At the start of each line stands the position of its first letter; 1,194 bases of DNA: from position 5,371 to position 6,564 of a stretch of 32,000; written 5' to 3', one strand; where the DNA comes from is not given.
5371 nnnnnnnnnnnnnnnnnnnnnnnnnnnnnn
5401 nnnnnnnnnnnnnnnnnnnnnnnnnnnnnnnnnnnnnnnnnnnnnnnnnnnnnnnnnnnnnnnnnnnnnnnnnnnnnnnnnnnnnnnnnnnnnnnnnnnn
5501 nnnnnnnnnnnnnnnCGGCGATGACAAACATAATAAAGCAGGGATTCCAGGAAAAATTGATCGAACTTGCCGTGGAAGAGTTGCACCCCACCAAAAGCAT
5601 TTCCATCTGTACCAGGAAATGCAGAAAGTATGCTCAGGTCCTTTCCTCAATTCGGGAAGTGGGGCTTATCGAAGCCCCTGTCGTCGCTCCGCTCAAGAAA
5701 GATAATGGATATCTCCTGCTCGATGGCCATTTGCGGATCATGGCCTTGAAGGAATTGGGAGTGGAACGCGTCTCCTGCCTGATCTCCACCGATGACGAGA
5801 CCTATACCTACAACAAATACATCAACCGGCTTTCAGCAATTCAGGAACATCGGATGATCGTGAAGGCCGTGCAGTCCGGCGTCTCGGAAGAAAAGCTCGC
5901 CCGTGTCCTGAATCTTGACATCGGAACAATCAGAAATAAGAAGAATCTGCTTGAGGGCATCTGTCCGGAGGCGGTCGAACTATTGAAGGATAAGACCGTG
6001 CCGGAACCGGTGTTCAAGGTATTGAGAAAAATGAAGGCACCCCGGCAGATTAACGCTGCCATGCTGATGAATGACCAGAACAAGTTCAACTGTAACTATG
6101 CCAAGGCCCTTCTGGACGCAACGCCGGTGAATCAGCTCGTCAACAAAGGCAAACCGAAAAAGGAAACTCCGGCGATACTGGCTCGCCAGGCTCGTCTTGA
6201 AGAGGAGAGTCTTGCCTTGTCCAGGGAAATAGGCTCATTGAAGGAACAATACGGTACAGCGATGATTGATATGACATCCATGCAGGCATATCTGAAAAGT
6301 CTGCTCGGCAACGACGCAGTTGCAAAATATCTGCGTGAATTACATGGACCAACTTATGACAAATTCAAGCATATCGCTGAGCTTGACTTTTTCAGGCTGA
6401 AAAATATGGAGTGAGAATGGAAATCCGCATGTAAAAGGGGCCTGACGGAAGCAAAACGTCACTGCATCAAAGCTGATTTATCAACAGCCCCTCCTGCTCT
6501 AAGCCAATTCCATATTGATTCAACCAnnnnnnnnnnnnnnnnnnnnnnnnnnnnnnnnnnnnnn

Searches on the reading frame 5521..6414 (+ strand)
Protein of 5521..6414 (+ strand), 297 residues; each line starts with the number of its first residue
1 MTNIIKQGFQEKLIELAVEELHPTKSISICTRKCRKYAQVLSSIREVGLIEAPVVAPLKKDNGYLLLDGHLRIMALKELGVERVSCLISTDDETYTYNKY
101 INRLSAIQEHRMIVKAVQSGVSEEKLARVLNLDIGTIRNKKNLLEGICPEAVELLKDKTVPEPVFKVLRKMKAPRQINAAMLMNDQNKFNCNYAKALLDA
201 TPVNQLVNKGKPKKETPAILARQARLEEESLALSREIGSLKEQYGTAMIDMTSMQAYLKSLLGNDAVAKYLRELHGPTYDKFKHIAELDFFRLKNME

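Call 75: search_protein_families(library=pfam, proteins=[window:5521-6414:+], max_evalue=0.001)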
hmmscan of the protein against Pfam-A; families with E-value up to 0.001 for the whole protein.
window:5521-6414:+ (297 aa): 1 family
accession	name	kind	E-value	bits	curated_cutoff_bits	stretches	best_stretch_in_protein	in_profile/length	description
PF07506.17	RepB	-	1.7e-34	120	30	1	102-282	3-185/185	RepB plasmid partitioning protein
